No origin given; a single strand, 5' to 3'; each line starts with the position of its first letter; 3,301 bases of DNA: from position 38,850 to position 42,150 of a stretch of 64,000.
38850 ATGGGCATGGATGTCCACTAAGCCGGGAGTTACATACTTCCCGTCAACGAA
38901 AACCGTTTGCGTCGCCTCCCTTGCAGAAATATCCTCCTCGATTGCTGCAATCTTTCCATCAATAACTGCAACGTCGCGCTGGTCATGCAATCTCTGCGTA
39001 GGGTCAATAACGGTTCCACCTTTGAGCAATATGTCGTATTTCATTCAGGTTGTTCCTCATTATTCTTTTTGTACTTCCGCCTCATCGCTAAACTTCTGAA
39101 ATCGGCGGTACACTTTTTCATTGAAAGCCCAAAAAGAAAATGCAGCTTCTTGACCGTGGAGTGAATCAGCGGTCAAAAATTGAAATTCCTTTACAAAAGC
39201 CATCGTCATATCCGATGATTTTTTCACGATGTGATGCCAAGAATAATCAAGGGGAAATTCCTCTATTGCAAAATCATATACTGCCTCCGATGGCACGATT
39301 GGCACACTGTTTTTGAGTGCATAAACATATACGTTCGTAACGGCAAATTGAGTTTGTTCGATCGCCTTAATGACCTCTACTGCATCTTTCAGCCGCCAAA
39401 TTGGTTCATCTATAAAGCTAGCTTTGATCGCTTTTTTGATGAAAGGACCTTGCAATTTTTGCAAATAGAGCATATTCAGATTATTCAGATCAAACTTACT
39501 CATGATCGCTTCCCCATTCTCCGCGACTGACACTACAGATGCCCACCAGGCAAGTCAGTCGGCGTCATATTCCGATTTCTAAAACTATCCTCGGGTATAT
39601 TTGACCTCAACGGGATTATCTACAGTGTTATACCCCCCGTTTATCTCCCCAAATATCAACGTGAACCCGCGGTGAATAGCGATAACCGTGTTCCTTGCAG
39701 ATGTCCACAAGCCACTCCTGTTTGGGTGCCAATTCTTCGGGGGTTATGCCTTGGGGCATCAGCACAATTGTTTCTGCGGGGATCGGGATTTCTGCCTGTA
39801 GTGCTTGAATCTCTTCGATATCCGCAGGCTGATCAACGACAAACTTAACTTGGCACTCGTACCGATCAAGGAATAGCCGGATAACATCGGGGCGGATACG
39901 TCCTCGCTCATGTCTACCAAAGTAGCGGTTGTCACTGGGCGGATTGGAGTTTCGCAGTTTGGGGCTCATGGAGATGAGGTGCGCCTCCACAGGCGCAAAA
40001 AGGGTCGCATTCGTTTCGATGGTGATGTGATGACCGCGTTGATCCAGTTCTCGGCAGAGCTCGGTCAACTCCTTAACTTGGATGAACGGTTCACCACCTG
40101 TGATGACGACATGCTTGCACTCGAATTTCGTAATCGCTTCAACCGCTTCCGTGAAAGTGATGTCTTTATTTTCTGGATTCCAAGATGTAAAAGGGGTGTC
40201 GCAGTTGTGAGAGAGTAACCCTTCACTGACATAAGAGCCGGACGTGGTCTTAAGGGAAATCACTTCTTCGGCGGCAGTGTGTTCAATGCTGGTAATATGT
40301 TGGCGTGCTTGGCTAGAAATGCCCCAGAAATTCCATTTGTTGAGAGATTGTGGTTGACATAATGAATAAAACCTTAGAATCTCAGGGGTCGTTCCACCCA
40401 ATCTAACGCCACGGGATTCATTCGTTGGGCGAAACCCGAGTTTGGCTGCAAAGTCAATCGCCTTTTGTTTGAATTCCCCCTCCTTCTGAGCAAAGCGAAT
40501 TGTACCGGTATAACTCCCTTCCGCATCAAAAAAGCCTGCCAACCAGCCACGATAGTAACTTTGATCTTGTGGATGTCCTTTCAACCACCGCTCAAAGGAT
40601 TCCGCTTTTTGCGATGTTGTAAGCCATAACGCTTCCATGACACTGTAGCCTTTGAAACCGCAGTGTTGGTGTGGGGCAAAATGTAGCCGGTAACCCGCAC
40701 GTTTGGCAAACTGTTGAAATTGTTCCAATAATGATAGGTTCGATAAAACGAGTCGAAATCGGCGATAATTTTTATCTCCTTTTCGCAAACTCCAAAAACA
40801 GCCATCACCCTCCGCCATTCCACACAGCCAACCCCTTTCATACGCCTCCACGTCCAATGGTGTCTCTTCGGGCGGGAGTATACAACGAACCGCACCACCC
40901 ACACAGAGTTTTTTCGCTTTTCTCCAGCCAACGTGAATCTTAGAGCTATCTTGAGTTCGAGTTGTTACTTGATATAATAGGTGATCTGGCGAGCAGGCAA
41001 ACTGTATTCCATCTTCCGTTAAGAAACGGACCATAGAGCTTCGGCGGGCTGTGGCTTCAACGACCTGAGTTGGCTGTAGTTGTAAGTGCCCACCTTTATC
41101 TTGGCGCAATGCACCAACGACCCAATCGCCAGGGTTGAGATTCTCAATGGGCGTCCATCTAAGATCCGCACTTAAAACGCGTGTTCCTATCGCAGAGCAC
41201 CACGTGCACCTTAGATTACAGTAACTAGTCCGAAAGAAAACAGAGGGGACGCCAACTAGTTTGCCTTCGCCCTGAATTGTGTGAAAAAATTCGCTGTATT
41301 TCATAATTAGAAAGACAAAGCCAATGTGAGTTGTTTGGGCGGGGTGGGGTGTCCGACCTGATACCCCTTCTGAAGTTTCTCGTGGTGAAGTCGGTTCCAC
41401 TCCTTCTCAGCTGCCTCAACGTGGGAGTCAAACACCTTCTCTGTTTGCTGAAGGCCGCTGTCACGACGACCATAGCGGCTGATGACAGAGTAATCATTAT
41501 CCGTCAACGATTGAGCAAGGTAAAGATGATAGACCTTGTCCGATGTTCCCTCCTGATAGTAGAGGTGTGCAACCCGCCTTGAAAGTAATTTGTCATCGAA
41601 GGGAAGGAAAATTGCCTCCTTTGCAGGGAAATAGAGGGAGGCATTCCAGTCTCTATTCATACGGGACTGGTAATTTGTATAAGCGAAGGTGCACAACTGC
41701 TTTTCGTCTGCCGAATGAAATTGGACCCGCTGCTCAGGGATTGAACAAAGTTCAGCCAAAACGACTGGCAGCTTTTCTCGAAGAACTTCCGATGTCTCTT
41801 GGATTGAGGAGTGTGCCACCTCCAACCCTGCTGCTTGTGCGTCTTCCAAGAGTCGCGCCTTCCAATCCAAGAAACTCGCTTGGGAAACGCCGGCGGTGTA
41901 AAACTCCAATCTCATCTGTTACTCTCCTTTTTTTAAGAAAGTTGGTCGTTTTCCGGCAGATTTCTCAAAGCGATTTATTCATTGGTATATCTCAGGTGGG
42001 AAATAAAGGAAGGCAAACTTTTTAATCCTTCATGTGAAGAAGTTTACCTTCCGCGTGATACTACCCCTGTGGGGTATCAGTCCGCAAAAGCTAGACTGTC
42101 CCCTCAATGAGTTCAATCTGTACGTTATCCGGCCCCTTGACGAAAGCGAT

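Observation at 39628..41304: queE is split by a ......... intein inserted inside the radical-SAM CX3CX2C iron-sulfur motif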

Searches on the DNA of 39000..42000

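Call 76: search_rna_families(source=window, start=39000, end=42000, threshold=evalue, max_evalue=0.1)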
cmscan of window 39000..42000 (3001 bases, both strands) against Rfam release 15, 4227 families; matches with E-value up to 0.1: 0.
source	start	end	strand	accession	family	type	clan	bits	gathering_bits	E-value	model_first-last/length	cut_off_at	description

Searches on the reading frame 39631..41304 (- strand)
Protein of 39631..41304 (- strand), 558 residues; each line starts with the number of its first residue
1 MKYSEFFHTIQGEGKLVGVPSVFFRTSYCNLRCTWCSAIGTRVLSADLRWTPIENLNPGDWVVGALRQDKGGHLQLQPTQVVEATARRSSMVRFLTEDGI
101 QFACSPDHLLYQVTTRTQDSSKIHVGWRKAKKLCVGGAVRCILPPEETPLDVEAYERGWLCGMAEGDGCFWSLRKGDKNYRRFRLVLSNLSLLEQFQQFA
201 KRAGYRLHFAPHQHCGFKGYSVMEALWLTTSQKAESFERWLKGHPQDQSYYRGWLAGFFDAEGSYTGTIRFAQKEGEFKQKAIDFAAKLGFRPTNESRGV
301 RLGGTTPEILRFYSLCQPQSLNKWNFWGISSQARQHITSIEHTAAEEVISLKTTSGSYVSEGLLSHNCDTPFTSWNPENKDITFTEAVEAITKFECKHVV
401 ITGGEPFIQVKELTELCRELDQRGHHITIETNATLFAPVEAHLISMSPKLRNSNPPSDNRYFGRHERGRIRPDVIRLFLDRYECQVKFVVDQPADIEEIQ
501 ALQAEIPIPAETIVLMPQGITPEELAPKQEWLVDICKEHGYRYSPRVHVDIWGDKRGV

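Call 4: search_protein_families(library=pfam, proteins=[window:39631-41304:-], max_evalue=1)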
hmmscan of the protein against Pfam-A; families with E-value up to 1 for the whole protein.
seq(558 aa): 5 families
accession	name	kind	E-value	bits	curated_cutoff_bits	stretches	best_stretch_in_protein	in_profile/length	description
PF04055.27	Radical_SAM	-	1.1e-08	35.8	29.5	1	368-437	14-90/166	Radical SAM superfamily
PF14528.11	LAGLIDADG_3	-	8.8e-07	29.5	22.5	2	250-304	2-60/82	LAGLIDADG-like domain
PF13353.11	Fer4_12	-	5e-05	24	22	1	383-426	40-83/137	4Fe-4S single cluster domain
PF00961.24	LAGLIDADG_1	-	0.00013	23.2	23.1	1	160-203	1-52/102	LAGLIDADG endonuclease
PF01079.26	Hint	-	0.00043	20.4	29.7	1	42-123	19-99/213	Hint module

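Call 5: search_protein_families(library=ncbifam, proteins=[window:39631-41304:-], max_evalue=1)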
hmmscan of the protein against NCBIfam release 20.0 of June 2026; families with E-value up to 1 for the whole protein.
seq(558 aa): 40 families (the best 25 are shown)
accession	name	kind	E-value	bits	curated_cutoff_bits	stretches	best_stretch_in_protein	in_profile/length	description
TIGR04322.1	rSAM_QueE_Ecoli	equivalog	1.5e-20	73.6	200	2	392-548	74-209/215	7-carboxy-7-deazaguanine synthase QueE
TIGR04349.1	rSAM_QueE_gams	hypoth_equivalog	1.2e-18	67.6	300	2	366-557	34-209/210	7-carboxy-7-deazaguanine synthase QueE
TIGR03365.1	Bsubt_queE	equivalog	1.3e-17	64.1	206.1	2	6-40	9-43/238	7-carboxy-7-deazaguanine synthase QueE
NF038136.1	rSAM_Rv_intein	exception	2.4e-15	56.4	700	1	29-368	69-335/574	intein-containing Rv2578c family radical SAM protein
TIGR03963.1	rSAM_QueE_Clost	equivalog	8.6e-15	55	260.1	2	367-435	35-104/219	putative 7-carboxy-7-deazaguanine synthase QueE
TIGR04508.1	queE_Cx14CxxC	equivalog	9.1e-15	55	240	2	394-450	80-134/208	7-carboxy-7-deazaguanine synthase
TIGR02666.1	moaA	equivalog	2.1e-07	30.2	284.05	1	378-442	39-109/336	GTP 3',8-cyclase MoaA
TIGR02495.1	NrdG2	equivalog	1e-05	25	131.15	1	396-438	63-104/193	anaerobic ribonucleoside-triphosphate reductase activating protein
TIGR03470.1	HpnH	equivalog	2.8e-05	23.3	225.05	1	379-436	56-112/318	adenosyl-hopene transferase HpnH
TIGR02494.1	PFLE_PFLC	subfamily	3e-05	23.4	174.35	1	399-434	127-162/293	glycyl-radical enzyme activating protein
TIGR03977.1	rSAM_pair_HxsC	equivalog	3.6e-05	22.8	267.9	1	378-437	49-112/292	His-Xaa-Ser system radical SAM maturase HxsC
NF033640.1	N_Twi_rSAM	subfamily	8.3e-05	21.8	170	1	382-451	160-231/398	twitch domain-containing radical SAM protein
NF045574.1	sacti_mat_StsB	exception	8.7e-05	21.5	625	1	387-436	133-181/466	StsB family radical SAM/SPASM domain sactipeptide maturase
NF038283.1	viperin_w_prok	equivalog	0.00011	21.5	180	1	380-437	39-96/281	viperin family antiviral radical SAM protein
TIGR02493.1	PFLA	equivalog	0.00017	21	231.75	1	375-434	38-104/235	pyruvate formate-lyase-activating protein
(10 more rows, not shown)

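Call 38: search_protein_families(library=pfam, alignment_id=A2, max_evalue=0.001)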
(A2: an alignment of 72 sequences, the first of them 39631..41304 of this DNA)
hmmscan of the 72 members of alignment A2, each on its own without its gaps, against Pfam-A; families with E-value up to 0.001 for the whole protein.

A. member 1, window:39631-41304:- (558 aa): 5 families
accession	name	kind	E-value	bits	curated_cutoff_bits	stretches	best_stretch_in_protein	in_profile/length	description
PF04055.27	Radical_SAM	-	1.1e-08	35.8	29.5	1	368-437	14-90/166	Radical SAM superfamily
PF14528.11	LAGLIDADG_3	-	8.8e-07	29.5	22.5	0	250-304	2-60/82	LAGLIDADG-like domain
PF13353.11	Fer4_12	-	5e-05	24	22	0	383-426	40-83/137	4Fe-4S single cluster domain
PF00961.24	LAGLIDADG_1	-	0.00013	23.2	23.1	0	160-203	1-52/102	LAGLIDADG endonuclease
PF01079.26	Hint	-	0.00043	20.4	29.7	0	42-123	19-99/213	Hint module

B. families by the number of members that match (of 72 scanned): 18 families
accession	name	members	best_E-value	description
PF14528.11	LAGLIDADG_3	60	2.7e-15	LAGLIDADG-like domain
PF04055.27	Radical_SAM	51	1.2e-22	Radical SAM superfamily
PF14890.11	Intein_splicing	40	7.9e-14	Intein splicing domain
PF02310.24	B12-binding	15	1.7e-18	B12 binding domain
PF13353.11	Fer4_12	15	1.3e-08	4Fe-4S single cluster domain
PF05203.21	Hom_end_hint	12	9.3e-09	Hom_end-associated Hint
PF07505.17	DUF5131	6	6.7e-27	Protein of unknown function (DUF5131)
PF01079.26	Hint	6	1e-07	Hint module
PF05204.19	Hom_end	5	6.3e-07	Homing endonuclease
PF00961.24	LAGLIDADG_1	4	2.1e-06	LAGLIDADG endonuclease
PF13186.11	SPASM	3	1.4e-11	Iron-sulfur cluster-binding domain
PF20903.3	SPL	2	1.1e-18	Spore photoproduct lyase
PF08902.16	DUF1848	1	3.4e-17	Domain of unknown function (DUF1848)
PF23545.1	Zn_ribbon_HMPTM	1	1.1e-15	HMPTM N-terminal zinc ribbon domain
PF07591.16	PT-HINT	1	0.00012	Pretoxin HINT domain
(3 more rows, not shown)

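Call 72: list_cluster_members(proteins=[window:39631-41304:-, P0123, P0124, P0147])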
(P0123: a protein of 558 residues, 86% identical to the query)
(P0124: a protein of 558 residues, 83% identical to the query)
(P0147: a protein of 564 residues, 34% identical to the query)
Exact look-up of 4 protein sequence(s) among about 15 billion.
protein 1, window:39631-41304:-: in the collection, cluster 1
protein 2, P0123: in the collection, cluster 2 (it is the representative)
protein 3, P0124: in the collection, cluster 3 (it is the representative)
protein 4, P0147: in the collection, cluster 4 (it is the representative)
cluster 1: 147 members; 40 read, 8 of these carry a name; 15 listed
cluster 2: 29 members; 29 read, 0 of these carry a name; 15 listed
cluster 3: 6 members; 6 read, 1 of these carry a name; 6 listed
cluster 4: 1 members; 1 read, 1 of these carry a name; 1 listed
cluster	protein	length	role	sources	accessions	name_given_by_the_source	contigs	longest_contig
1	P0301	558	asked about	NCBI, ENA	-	-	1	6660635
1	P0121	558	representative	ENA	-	-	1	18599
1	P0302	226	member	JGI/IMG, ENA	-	7-carboxy-7-deazaguanine synthase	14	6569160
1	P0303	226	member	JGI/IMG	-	7-carboxy-7-deazaguanine synthase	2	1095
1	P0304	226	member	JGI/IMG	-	7-carboxy-7-deazaguanine synthase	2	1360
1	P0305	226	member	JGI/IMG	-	7-carboxy-7-deazaguanine synthase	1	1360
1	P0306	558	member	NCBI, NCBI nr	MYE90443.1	4Fe-4S cluster-binding domain-containing protein [Candidatus Poribacteria bacterium]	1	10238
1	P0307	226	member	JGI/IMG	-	7-carboxy-7-deazaguanine synthase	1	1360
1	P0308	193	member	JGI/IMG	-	7-carboxy-7-deazaguanine synthase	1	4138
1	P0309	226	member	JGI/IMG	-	7-carboxy-7-deazaguanine synthase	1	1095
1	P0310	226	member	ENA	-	-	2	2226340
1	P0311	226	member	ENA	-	-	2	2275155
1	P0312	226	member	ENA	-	-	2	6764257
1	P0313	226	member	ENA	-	-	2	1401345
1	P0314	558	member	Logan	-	-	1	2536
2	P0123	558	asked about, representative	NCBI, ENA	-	-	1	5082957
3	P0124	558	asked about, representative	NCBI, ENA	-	-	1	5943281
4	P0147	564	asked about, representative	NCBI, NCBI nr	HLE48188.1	MAG TPA: hypothetical protein VI818_07825 [Candidatus Thermoplasmatota archaeon] | hypothetical protein [Candidatus Thermoplasmatota archaeon]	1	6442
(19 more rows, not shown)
